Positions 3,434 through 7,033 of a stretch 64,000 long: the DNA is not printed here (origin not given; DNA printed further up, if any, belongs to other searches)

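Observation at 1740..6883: Catalytically dead class Ia aaRS paralog fused to HhH, a Pro-rich linker and DUF835, co-oriented with a D-aminoacyl-tRNA deacylase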

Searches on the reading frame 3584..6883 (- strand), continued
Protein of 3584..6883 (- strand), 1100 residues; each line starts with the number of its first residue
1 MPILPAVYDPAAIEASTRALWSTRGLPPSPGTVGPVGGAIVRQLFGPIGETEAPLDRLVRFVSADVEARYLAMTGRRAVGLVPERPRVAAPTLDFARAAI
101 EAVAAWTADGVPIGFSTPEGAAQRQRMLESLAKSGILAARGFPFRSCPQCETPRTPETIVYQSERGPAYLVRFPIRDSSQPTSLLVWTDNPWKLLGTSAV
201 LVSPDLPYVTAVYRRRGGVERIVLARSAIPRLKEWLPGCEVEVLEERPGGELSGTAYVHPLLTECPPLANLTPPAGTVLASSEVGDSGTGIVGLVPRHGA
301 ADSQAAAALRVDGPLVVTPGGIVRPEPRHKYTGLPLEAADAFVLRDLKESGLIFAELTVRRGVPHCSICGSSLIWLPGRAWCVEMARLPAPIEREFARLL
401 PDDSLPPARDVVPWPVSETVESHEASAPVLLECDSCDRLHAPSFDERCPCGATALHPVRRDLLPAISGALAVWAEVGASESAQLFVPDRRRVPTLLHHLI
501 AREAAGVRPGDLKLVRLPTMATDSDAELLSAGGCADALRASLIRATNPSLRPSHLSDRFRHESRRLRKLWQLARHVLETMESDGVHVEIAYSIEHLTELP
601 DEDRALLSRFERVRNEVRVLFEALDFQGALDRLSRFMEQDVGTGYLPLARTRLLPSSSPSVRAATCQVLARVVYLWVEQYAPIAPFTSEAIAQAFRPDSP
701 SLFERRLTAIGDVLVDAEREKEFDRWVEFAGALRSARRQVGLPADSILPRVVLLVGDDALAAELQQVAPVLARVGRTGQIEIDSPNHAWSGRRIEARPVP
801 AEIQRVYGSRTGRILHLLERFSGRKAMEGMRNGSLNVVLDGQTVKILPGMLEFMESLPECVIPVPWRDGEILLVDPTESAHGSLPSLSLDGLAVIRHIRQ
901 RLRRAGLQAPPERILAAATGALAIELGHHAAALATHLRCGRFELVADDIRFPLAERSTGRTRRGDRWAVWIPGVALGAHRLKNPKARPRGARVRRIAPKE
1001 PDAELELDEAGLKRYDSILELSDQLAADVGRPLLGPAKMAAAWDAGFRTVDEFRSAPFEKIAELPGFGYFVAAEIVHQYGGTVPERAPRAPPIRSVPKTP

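Call 84: search_protein_families(library=pfam, proteins=[P0179, P0180, P0183, P0184, P0191, P0196], max_evalue=0.001)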
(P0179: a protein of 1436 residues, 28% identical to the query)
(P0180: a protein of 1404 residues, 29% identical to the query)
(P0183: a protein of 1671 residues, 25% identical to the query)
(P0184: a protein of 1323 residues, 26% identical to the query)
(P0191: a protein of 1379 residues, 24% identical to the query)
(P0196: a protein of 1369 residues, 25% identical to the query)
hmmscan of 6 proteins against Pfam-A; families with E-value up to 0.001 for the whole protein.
P0179 (1436 aa): 11 families
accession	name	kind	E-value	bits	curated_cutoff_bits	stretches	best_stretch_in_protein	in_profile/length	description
PF00133.28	tRNA-synt_1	-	1.5e-98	330.7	22.7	1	17-630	1-404/414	tRNA synthetases class I (I, L, M and V)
PF05763.18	DUF835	-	2.2e-35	121.8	33.1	1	1302-1431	6-135/136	Protein of unknown function (DUF835)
PF08264.19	Anticodon_1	-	5.1e-32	111.2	25.1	1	687-835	1-147/148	Anticodon-binding domain of tRNA ligase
PF14520.12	HHH_5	-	6.2e-22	78.3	27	2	1191-1241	6-56/57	Helix-hairpin-helix domain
PF12826.13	HHH_2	-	6.1e-17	62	27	2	1079-1118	22-61/64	Helix-hairpin-helix motif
PF19302.4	DUF5915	-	3.1e-14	53.4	27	1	878-1032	25-179/195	Domain of unknown function (DUF5915)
PF09334.17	tRNA-synt_1g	-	1.2e-13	51.1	20.1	1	48-195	8-136/391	tRNA synthetases class I (M)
PF00633.29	HHH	-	2.9e-09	36.7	24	1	1082-1111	1-30/30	Helix-hairpin-helix motif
PF12836.13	HHH_3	-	3.5e-08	33.9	27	1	1088-1111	10-33/65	Helix-hairpin-helix motif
PF10391.15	DNA_pol_lambd_f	-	3.3e-06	27.3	29.8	1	1191-1229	5-43/51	Fingers domain of DNA polymerase lambda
PF11731.14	Cdd1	-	3.6e-05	24.3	25.5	0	1191-1222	10-41/86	Pathogenicity locus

P0180 (1404 aa): 8 families
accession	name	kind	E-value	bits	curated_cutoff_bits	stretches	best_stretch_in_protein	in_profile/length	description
PF00133.28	tRNA-synt_1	-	2e-121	406.1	22.7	1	19-630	4-406/414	tRNA synthetases class I (I, L, M and V)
PF08264.19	Anticodon_1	-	8.2e-40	136.5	25.1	1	687-833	1-145/148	Anticodon-binding domain of tRNA ligase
PF05763.18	DUF835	-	3e-36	124.6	33.1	1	1270-1397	7-135/136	Protein of unknown function (DUF835)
PF09334.17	tRNA-synt_1g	-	1.7e-21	76.9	20.1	2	523-645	244-374/391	tRNA synthetases class I (M)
PF19302.4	DUF5915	-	9.5e-20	71.4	27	1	860-1049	9-193/195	Domain of unknown function (DUF5915)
PF14520.12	HHH_5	-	4.2e-16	59.6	27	2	1176-1227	2-53/57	Helix-hairpin-helix domain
PF00633.29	HHH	-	0.00011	22.3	24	0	1200-1228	2-30/30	Helix-hairpin-helix motif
PF12826.13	HHH_2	-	0.00013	22.5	27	0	1077-1113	21-57/64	Helix-hairpin-helix motif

P0183 (1671 aa): 11 families
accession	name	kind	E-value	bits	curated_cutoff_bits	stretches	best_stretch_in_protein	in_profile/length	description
PF00133.28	tRNA-synt_1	-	4.9e-88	296.1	22.7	1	22-634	5-405/414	tRNA synthetases class I (I, L, M and V)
PF08264.19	Anticodon_1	-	9.1e-33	113.7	25.1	1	692-836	1-143/148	Anticodon-binding domain of tRNA ligase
PF05763.18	DUF835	-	1.1e-32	113.1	33.1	1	1545-1664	15-135/136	Protein of unknown function (DUF835)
PF14520.12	HHH_5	-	5.6e-19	68.8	27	2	1275-1317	10-52/57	Helix-hairpin-helix domain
PF19302.4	DUF5915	-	1.4e-14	54.5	27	1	879-1057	21-193/195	Domain of unknown function (DUF5915)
PF09334.17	tRNA-synt_1g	-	1.5e-08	34.3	20.1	0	48-99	7-58/391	tRNA synthetases class I (M)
PF12826.13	HHH_2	-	2.7e-07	31.1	27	0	1279-1323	15-58/64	Helix-hairpin-helix motif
PF00633.29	HHH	-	4.4e-06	26.7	24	1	1290-1317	1-28/30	Helix-hairpin-helix motif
PF11731.14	Cdd1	-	0.00022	21.8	25.5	0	1264-1301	3-40/86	Pathogenicity locus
PF18912.6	DZR_2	-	0.00042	20.5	27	0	1127-1157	17-48/56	Double zinc ribbon domain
PF12836.13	HHH_3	-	0.00044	20.7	27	0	1296-1322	10-36/65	Helix-hairpin-helix motif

P0184 (1323 aa): 9 families
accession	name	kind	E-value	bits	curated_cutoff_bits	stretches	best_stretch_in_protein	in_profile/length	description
PF00133.28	tRNA-synt_1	-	1.6e-128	429.4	22.7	1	18-637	2-412/414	tRNA synthetases class I (I, L, M and V)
PF05763.18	DUF835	-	3.8e-35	121.1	33.1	1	1194-1318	11-135/136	Protein of unknown function (DUF835)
PF08264.19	Anticodon_1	-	1.6e-32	112.9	25.1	1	687-835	1-147/148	Anticodon-binding domain of tRNA ligase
PF19302.4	DUF5915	-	1.5e-27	96.9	27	1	871-1050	18-193/195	Domain of unknown function (DUF5915)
PF09334.17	tRNA-synt_1g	-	1.8e-23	83.4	20.1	2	522-643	243-371/391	tRNA synthetases class I (M)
PF13240.11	Zn_Ribbon_1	-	4.3e-06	26.8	25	1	1126-1147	2-23/23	zinc-ribbon domain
PF01406.26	tRNA-synt_1e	-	2e-05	24.5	27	0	580-630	234-284/301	tRNA synthetases class I (C) catalytic domain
PF01921.24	tRNA-synt_1f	-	9.1e-05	22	27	0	587-631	270-314/360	tRNA synthetases class I (K)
PF12773.13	DZR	-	0.00065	20.3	27.3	0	1078-1144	1-45/45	Double zinc ribbon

P0191 (1379 aa): 6 families
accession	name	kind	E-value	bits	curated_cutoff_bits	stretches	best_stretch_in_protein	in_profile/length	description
PF05763.18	DUF835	-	1.6e-33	115.8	33.1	1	1243-1374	3-135/136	Protein of unknown function (DUF835)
PF08264.19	Anticodon_1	-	5.3e-27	94.9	25.1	1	686-823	1-136/148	Anticodon-binding domain of tRNA ligase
PF00133.28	tRNA-synt_1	-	8.5e-17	61.4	22.7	1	38-626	22-403/414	tRNA synthetases class I (I, L, M and V)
PF14520.12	HHH_5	-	2.5e-12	47.5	27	1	1059-1111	2-54/57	Helix-hairpin-helix domain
PF19302.4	DUF5915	-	3.1e-12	46.9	27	1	860-1044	9-187/195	Domain of unknown function (DUF5915)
PF13248.11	Zn_ribbon_3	-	0.00096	19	27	1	1123-1144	4-25/26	zinc-ribbon domain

P0196 (1369 aa): 11 families
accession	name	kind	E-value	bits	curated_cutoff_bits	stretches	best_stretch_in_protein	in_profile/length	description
PF00133.28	tRNA-synt_1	-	4e-133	444.6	22.7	1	18-627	2-406/414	tRNA synthetases class I (I, L, M and V)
PF08264.19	Anticodon_1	-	1.2e-33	116.5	25.1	1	684-830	1-145/148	Anticodon-binding domain of tRNA ligase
PF05763.18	DUF835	-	5.2e-31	107.7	33.1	1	1237-1362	8-135/136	Protein of unknown function (DUF835)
PF09334.17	tRNA-synt_1g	-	2.4e-28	99.4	20.1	2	48-195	8-136/391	tRNA synthetases class I (M)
PF19302.4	DUF5915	-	4e-23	82.4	27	1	850-1047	2-192/195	Domain of unknown function (DUF5915)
PF14520.12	HHH_5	-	9e-12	45.7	27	1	1125-1172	5-53/57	Helix-hairpin-helix domain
PF12826.13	HHH_2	-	4.6e-11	43.1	27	1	1125-1176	6-57/64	Helix-hairpin-helix motif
PF00633.29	HHH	-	2.2e-06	27.6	24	0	1145-1173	2-30/30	Helix-hairpin-helix motif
PF01406.26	tRNA-synt_1e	-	5.4e-05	23.1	27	0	579-643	236-299/301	tRNA synthetases class I (C) catalytic domain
PF12836.13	HHH_3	-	5.7e-05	23.6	27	0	1147-1176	7-36/65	Helix-hairpin-helix motif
PF01921.24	tRNA-synt_1f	-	0.0002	20.8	27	0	584-643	270-328/360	tRNA synthetases class I (K)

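Call 86: list_cluster_members(proteins=[P0180, P0184, P0196, P0197, P0213, P0191, P0202, P0207, P0209, P0212])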
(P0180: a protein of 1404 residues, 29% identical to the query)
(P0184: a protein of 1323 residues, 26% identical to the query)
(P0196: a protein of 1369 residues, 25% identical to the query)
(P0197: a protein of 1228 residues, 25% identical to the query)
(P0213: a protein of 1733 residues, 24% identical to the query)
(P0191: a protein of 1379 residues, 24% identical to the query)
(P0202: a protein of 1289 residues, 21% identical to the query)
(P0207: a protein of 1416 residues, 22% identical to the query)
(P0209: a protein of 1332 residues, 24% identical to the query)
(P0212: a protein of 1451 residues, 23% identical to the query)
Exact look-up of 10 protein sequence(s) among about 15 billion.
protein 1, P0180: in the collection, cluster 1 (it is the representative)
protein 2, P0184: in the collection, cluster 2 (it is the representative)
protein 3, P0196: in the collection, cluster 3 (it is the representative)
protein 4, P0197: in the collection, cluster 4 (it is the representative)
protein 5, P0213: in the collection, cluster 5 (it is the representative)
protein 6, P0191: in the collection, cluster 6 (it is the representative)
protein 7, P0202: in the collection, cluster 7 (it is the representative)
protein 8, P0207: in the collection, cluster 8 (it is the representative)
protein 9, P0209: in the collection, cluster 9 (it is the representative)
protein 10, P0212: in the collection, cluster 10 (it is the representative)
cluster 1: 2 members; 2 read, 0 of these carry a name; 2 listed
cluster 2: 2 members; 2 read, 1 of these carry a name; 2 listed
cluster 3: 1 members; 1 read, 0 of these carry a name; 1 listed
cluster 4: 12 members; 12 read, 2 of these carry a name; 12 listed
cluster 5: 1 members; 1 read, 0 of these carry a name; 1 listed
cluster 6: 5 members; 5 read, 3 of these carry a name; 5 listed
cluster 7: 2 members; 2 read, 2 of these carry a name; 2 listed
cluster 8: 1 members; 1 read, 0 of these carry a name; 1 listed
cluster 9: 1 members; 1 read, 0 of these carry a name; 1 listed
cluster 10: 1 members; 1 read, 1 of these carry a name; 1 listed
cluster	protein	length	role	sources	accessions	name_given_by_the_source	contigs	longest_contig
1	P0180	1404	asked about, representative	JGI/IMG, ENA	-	-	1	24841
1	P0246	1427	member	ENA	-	-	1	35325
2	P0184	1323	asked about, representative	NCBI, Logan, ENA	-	-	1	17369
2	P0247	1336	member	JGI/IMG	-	isoleucyl-tRNA synthetase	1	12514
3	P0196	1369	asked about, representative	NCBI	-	-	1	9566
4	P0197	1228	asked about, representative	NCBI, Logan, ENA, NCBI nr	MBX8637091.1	MAG: isoleucine--tRNA ligase [Thermoplasmata archaeon] | isoleucine--tRNA ligase [Candidatus Sysuiplasma acidicola]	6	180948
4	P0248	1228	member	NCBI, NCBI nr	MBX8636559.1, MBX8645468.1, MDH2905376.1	MAG: isoleucine--tRNA ligase [Thermoplasmata archaeon] | isoleucine--tRNA ligase [Candidatus Sysuiplasma acidicola]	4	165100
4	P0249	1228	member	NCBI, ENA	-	-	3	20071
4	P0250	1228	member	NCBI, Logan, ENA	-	-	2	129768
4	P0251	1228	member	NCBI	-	-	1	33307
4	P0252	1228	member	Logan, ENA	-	-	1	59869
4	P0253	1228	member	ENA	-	-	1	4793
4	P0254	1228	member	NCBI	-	-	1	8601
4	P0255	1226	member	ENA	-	-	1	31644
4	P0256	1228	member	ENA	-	-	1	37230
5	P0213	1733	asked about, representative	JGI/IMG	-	-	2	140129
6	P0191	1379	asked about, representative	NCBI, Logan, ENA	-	-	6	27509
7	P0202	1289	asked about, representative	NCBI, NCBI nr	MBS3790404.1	MAG: class I tRNA ligase family protein [Candidatus Thermoplasmatota archaeon] | class I tRNA ligase family protein [Candidatus Thermoplasmatota archaeon]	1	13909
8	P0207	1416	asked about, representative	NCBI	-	-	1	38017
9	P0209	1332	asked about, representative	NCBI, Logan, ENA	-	-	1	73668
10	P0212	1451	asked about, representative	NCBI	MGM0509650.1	MAG: class I tRNA ligase family protein [Thermoplasmatota archaeon]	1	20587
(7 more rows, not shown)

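Call 87: search_protein_families(library=pfam, proteins=[P0197, P0213, P0202, P0207, P0209, P0212], max_evalue=0.0001)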
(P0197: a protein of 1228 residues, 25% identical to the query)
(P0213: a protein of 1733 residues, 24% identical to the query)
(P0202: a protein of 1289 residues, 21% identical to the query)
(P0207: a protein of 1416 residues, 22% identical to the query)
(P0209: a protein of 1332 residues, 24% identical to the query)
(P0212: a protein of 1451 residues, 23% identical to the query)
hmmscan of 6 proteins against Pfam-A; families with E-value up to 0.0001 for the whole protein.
P0197 (1228 aa): 5 families
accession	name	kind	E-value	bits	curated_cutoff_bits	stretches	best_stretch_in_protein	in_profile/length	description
PF00133.28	tRNA-synt_1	-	2.8e-118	395.7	22.7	1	19-631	3-406/414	tRNA synthetases class I (I, L, M and V)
PF08264.19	Anticodon_1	-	9.2e-37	126.6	25.1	1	688-835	1-146/148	Anticodon-binding domain of tRNA ligase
PF05763.18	DUF835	-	1.4e-30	106.2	33.1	1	1092-1223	3-135/136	Protein of unknown function (DUF835)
PF09334.17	tRNA-synt_1g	-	2.3e-19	69.9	20.1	2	48-195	8-136/391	tRNA synthetases class I (M)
PF19302.4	DUF5915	-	3.8e-15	56.4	27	1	854-1051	2-194/195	Domain of unknown function (DUF5915)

P0213 (1733 aa): 6 families
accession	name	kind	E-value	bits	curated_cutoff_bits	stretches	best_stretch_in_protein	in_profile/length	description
PF00133.28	tRNA-synt_1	-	2.2e-122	409.3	22.7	1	151-792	2-412/414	tRNA synthetases class I (I, L, M and V)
PF05763.18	DUF835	-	3.7e-36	124.3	33.1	1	1592-1724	3-135/136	Protein of unknown function (DUF835)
PF08264.19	Anticodon_1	-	1.4e-31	109.8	25.1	1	842-989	1-146/148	Anticodon-binding domain of tRNA ligase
PF09334.17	tRNA-synt_1g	-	9.5e-22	77.7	20.1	2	678-800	244-373/391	tRNA synthetases class I (M)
PF19302.4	DUF5915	-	5.3e-15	55.9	27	1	1010-1206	4-194/195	Domain of unknown function (DUF5915)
PF01921.24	tRNA-synt_1f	-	9e-05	22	27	0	743-804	271-331/360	tRNA synthetases class I (K)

P0202 (1289 aa): 5 families
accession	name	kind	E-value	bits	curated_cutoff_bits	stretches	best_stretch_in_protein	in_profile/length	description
PF05763.18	DUF835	-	6.5e-30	104.1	33.1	1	1149-1275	3-130/136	Protein of unknown function (DUF835)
PF08264.19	Anticodon_1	-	6.8e-27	94.6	25.1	1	660-806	1-146/148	Anticodon-binding domain of tRNA ligase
PF00133.28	tRNA-synt_1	-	5.4e-22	78.6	22.7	1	5-583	2-377/414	tRNA synthetases class I (I, L, M and V)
PF19302.4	DUF5915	-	1.3e-17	64.5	27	1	848-1023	23-193/195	Domain of unknown function (DUF5915)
PF14520.12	HHH_5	-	6.2e-10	39.8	27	1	1035-1086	5-56/57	Helix-hairpin-helix domain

P0207 (1416 aa): 7 families
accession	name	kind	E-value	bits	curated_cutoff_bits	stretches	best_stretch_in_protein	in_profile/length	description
PF00133.28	tRNA-synt_1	-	2.8e-42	145.4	22.7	1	18-614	2-385/414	tRNA synthetases class I (I, L, M and V)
PF05763.18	DUF835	-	1.7e-32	112.5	33.1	1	1280-1409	5-135/136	Protein of unknown function (DUF835)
PF08264.19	Anticodon_1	-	5.3e-29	101.4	25.1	1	681-827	1-146/148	Anticodon-binding domain of tRNA ligase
PF14520.12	HHH_5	-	6.7e-20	71.8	27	2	1161-1216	2-57/57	Helix-hairpin-helix domain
PF19302.4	DUF5915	-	1.6e-14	54.4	27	1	846-1024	2-176/195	Domain of unknown function (DUF5915)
PF09334.17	tRNA-synt_1g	-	9.8e-12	44.8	20.1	1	403-472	168-238/391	tRNA synthetases class I (M)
PF10391.15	DNA_pol_lambd_f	-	3.7e-07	30.3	29.8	0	1161-1197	1-37/51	Fingers domain of DNA polymerase lambda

P0209 (1332 aa): 6 families
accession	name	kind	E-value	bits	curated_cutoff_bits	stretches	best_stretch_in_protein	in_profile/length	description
PF05763.18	DUF835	-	1.3e-30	106.4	33.1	1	1194-1323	3-133/136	Protein of unknown function (DUF835)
PF08264.19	Anticodon_1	-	1.7e-27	96.6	25.1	1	671-815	1-147/148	Anticodon-binding domain of tRNA ligase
PF00133.28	tRNA-synt_1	-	1.5e-23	83.7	22.7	1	16-547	2-330/414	tRNA synthetases class I (I, L, M and V)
PF19302.4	DUF5915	-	9.7e-15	55.1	27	1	843-1032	9-192/195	Domain of unknown function (DUF5915)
PF14520.12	HHH_5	-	3e-09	37.7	27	1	1045-1097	5-57/57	Helix-hairpin-helix domain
PF10391.15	DNA_pol_lambd_f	-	6.4e-05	23.1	29.8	0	1044-1078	3-37/51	Fingers domain of DNA polymerase lambda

P0212 (1451 aa): 5 families
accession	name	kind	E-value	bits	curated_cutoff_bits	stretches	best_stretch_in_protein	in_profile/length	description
PF00133.28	tRNA-synt_1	-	1.2e-33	117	22.7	1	19-562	3-338/414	tRNA synthetases class I (I, L, M and V)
PF05763.18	DUF835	-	1.6e-30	106.1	33.1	1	1313-1445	2-135/136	Protein of unknown function (DUF835)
PF08264.19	Anticodon_1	-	2.2e-27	96.2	25.1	1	672-818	1-146/148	Anticodon-binding domain of tRNA ligase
PF19302.4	DUF5915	-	3.7e-11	43.4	27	1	837-1034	2-192/195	Domain of unknown function (DUF5915)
PF14520.12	HHH_5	-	9.7e-08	32.8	27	1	1047-1096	5-54/57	Helix-hairpin-helix domain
